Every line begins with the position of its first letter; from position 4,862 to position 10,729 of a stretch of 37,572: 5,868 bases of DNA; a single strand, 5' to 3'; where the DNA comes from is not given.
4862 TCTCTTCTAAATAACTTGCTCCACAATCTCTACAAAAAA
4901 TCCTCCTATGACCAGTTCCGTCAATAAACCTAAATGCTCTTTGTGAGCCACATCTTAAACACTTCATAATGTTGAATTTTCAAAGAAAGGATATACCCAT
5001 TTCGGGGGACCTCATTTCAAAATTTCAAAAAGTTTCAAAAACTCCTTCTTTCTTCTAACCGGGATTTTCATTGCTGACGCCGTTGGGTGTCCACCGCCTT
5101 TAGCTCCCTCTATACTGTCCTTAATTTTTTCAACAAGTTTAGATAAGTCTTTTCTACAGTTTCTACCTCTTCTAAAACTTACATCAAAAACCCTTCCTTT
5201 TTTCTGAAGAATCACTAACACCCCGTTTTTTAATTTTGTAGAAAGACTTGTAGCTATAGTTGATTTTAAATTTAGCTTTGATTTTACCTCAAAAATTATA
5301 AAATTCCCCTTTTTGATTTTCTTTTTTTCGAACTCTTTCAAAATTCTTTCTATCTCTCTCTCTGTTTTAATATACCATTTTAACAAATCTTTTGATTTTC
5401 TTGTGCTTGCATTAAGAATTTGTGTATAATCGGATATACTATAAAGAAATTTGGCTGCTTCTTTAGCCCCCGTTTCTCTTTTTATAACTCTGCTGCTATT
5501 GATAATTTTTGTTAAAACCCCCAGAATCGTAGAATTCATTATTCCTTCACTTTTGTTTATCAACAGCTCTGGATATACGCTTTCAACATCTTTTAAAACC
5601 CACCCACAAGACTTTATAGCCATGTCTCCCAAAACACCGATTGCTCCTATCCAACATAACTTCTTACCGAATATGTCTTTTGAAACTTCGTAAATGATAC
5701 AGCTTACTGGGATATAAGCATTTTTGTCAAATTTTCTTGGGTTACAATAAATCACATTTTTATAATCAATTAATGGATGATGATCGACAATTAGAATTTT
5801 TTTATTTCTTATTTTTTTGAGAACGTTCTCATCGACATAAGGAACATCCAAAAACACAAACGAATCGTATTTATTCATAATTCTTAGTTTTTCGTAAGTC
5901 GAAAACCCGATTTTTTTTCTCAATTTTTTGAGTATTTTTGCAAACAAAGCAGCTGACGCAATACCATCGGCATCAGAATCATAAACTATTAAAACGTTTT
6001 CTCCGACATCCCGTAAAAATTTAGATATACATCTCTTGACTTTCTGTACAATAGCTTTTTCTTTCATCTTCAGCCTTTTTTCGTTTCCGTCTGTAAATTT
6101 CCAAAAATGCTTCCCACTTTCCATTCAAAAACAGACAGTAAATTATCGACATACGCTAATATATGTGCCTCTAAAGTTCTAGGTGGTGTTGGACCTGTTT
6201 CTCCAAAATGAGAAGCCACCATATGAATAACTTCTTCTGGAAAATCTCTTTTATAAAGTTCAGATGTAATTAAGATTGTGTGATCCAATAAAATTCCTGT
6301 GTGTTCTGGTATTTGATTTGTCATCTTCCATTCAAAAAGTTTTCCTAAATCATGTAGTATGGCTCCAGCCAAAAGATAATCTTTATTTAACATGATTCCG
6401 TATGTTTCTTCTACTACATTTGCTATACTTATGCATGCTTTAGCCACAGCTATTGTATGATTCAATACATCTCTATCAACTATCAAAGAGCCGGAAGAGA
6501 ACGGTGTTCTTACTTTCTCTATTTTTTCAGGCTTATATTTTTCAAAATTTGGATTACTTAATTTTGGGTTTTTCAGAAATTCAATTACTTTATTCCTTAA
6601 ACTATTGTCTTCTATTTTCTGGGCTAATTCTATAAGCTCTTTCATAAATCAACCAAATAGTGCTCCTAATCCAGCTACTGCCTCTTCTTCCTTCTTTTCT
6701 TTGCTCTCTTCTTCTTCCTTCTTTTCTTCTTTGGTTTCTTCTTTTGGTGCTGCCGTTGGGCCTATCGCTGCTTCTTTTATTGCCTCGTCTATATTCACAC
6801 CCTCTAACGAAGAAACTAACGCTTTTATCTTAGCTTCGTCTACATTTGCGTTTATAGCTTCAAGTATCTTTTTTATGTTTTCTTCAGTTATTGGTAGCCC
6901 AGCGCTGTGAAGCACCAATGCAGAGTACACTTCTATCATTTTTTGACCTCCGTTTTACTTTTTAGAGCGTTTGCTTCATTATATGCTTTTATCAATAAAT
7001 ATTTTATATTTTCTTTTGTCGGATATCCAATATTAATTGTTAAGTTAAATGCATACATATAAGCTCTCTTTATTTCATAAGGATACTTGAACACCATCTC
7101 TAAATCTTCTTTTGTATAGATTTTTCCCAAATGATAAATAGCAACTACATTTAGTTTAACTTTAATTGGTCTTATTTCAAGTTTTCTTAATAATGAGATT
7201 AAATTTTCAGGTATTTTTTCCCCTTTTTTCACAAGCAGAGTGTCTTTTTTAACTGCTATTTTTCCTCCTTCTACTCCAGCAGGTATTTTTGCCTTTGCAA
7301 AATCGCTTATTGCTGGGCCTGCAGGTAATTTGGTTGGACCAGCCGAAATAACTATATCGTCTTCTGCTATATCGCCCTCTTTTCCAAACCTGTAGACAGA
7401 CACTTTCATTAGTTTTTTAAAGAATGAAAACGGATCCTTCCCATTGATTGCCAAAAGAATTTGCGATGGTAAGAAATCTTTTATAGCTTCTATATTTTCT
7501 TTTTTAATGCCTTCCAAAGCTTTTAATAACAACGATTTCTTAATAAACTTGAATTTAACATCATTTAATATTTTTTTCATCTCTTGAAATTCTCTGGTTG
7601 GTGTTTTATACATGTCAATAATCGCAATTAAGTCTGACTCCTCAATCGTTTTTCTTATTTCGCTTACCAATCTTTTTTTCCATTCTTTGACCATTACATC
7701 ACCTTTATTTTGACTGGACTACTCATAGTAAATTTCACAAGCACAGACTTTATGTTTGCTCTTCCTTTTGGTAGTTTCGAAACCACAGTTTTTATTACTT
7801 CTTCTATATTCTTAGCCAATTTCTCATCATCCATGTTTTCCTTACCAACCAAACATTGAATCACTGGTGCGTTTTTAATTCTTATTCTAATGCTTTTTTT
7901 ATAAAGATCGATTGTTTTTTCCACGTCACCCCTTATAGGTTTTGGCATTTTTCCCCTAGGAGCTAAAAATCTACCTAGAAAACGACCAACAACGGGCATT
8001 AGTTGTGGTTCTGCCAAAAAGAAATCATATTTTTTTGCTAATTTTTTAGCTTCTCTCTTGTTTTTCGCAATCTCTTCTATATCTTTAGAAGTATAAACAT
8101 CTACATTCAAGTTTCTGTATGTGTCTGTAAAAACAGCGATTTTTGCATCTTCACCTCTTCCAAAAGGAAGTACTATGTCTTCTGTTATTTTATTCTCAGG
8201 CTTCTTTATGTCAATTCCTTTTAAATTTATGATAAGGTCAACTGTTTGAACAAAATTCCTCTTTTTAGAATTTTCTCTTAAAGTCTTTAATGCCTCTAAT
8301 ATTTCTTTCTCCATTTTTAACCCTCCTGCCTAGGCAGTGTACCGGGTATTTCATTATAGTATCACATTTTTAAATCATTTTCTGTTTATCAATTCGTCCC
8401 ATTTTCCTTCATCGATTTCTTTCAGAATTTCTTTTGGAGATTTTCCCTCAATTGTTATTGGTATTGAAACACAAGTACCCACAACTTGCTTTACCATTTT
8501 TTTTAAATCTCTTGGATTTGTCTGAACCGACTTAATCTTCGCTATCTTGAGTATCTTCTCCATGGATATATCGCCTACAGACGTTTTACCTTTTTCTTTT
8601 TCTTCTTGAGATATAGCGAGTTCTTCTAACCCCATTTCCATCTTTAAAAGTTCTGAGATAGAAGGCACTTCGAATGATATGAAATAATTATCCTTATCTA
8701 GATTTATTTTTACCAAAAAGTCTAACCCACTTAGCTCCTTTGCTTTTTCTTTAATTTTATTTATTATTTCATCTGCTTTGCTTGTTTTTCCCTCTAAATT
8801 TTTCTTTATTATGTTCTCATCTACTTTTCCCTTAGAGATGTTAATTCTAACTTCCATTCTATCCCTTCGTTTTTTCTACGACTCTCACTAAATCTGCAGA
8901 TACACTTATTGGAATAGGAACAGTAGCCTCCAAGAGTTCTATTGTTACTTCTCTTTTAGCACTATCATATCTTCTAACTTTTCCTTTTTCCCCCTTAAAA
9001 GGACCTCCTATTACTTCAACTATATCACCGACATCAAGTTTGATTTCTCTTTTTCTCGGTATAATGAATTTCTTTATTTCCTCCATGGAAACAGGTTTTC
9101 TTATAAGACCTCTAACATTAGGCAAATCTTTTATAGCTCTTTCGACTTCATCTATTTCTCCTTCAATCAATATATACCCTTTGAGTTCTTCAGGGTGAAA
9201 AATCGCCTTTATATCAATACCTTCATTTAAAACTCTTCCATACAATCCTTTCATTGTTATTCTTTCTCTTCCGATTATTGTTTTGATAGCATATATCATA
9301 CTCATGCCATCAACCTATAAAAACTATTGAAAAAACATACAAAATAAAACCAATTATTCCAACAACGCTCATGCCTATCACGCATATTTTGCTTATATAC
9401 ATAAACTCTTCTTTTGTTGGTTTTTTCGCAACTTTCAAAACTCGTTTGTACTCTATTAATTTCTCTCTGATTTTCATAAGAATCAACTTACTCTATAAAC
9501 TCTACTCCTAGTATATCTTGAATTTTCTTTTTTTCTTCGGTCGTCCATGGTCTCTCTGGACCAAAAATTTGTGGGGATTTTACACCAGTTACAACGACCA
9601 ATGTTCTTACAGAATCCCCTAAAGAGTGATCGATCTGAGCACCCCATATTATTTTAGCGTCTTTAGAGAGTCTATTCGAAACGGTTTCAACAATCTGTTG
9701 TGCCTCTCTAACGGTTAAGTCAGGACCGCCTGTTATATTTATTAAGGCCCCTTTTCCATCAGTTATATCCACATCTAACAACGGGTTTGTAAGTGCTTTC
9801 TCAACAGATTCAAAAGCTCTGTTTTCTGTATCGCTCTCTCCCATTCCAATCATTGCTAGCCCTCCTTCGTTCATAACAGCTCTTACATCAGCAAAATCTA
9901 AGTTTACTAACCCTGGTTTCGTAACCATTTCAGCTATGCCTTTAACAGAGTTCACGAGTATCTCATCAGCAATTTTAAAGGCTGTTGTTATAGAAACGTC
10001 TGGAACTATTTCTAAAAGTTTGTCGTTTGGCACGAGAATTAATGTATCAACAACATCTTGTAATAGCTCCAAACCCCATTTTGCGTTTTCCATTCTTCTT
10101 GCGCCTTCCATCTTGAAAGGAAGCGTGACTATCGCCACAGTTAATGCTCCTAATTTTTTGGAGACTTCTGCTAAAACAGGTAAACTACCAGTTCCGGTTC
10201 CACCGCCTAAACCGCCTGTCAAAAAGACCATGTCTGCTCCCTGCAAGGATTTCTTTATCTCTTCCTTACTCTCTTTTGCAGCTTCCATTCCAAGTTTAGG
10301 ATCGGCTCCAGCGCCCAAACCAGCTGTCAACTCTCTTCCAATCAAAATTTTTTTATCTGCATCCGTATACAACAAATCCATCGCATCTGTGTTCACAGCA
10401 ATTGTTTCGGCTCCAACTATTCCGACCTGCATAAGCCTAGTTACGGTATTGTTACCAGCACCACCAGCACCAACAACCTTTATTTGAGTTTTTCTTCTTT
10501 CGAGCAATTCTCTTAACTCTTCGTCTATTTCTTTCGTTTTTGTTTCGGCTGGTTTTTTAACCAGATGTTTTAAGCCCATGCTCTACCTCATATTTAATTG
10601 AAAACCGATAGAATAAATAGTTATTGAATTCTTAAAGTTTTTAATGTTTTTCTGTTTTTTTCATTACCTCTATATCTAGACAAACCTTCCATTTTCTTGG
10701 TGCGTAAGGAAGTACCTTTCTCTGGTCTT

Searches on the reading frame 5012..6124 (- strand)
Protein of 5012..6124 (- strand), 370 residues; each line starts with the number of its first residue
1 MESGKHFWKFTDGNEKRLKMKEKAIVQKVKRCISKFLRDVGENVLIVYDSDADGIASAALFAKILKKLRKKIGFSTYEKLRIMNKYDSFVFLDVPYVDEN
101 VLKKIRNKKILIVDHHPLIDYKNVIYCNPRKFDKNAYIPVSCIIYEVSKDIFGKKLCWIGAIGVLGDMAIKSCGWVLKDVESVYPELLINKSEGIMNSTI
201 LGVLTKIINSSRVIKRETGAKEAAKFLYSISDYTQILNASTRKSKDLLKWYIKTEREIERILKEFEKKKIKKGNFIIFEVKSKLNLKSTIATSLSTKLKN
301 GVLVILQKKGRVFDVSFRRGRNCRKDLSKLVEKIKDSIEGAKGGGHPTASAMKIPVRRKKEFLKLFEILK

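Call 9: search_protein_families(library=pfam, max_evalue=0.01, proteins=[window:5012-6124:-])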
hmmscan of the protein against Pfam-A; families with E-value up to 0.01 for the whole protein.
window:5012-6124:- (370 aa): 2 families
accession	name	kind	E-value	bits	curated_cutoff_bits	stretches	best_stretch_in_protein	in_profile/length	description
PF02272.25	DHHA1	-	1.1e-09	39.1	25.9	1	288-367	19-97/102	DHHA1 domain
PF01368.27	DHH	-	4.7e-08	33.8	28.1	1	43-133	1-90/125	DHH family, N-terminal domain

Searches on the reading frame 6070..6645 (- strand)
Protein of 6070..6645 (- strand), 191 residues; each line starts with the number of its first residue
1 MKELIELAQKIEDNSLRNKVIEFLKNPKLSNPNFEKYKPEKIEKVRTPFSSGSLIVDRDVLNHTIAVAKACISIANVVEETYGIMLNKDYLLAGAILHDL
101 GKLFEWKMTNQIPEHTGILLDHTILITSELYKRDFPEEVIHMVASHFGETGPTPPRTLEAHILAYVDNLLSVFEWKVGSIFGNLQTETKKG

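Call 9: search_protein_families(library=pfam, max_evalue=0.01, proteins=[window:6070-6645:-])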
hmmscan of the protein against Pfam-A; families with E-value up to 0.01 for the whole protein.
window:6070-6645:- (191 aa): 1 family
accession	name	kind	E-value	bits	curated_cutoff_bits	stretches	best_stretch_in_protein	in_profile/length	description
PF01966.28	HD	-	1.2e-12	48.5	22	1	60-169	1-113/116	HD domain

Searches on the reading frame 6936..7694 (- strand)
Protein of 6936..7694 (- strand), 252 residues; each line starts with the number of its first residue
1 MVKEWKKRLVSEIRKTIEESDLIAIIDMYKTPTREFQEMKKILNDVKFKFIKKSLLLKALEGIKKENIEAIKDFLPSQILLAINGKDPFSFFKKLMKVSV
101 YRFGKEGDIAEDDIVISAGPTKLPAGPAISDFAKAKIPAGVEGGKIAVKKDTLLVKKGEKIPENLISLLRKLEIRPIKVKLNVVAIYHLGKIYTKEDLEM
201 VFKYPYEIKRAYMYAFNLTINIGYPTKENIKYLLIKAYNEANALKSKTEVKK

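Call 9: search_protein_families(library=pfam, max_evalue=0.01, proteins=[window:6936-7694:-])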
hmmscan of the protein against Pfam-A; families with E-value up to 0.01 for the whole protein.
window:6936-7694:- (252 aa): 2 families
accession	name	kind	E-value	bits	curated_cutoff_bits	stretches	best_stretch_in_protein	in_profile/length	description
PF17777.6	RL10P_insert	-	1.1e-14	54.5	29.1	1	105-174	2-71/71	Insertion domain in 60S ribosomal protein L10P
PF00466.25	Ribosomal_L10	-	2e-14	53.9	22.8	1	1-97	1-97/100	Ribosomal protein L10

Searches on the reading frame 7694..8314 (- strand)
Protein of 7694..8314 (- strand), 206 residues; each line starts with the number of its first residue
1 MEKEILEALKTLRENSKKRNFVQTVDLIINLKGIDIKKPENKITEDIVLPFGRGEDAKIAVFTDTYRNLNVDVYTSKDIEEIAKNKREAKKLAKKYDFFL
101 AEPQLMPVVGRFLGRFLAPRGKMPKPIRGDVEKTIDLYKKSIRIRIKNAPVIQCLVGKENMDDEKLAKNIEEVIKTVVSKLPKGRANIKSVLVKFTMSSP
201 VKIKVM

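Call 9: search_protein_families(library=pfam, max_evalue=0.01, proteins=[window:7694-8314:-])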
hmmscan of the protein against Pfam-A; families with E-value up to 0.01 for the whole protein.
window:7694-8314:- (206 aa): 1 family
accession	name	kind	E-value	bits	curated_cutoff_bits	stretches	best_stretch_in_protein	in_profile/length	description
PF00687.26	Ribosomal_L1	-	2e-50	171.5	32.2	1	15-198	4-197/198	Ribosomal protein L1p/L10e family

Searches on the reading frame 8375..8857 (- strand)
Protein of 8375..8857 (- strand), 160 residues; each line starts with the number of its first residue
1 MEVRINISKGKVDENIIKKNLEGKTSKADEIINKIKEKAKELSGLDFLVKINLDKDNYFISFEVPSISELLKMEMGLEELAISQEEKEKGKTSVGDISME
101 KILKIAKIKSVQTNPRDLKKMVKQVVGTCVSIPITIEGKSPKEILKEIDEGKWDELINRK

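Call 9: search_protein_families(library=pfam, max_evalue=0.01, proteins=[window:8375-8857:-])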
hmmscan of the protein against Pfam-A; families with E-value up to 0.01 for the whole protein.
window:8375-8857:- (160 aa): 1 family
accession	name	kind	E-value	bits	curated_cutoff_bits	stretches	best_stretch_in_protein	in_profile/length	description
PF00298.24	Ribosomal_L11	-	6.4e-14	52.6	21.4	1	64-136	2-69/69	Ribosomal protein L11, RNA binding domain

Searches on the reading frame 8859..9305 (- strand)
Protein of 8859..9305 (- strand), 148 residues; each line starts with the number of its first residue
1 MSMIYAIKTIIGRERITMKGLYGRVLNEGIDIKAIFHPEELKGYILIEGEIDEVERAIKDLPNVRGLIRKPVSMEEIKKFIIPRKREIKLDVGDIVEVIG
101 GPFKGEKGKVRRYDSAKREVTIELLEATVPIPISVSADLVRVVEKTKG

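Call 10: search_protein_families(library=pfam, max_evalue=0.01, proteins=[window:8859-9305:-])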
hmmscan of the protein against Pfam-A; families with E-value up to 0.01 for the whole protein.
window:8859-9305:- (148 aa): 5 families
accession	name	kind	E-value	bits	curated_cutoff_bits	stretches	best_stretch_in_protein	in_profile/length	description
PF03439.18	Spt5-NGN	-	1.8e-15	57.1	22.4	1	3-81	1-84/84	Early transcription elongation factor of RNA pol II, NGN section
PF00467.35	KOW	-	4.8e-07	29.8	22.3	1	92-123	1-32/32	KOW motif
PF23291.1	KOW4_SPT5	-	0.0011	19.2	27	1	90-111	9-30/55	Transcription elongation factor SPT5, fourth KOW domain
PF23284.2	KOW2_Spt5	-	0.004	17.4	28.9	0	93-140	2-47/50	Transcription elongation factor SPT5, second KOW domain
PF23290.1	KOW5_SPT5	-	0.0049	16.8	27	0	92-124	2-32/46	Transcription elongation factor SPT5, fifth KOW domain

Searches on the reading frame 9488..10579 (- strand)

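Call 10: search_protein_families(library=pfam, max_evalue=0.01, proteins=[window:9488-10579:-])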
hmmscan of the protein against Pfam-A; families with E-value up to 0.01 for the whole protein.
window:9488-10579:- (363 aa): 2 families
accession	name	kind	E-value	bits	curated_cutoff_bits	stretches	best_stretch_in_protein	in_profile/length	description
PF00091.31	Tubulin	-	6.9e-46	157.4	33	1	32-192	1-189/190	Tubulin/FtsZ family, GTPase domain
PF12327.13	FtsZ_C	-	8.6e-34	116.2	27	1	240-334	1-95/95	FtsZ family, C-terminal domain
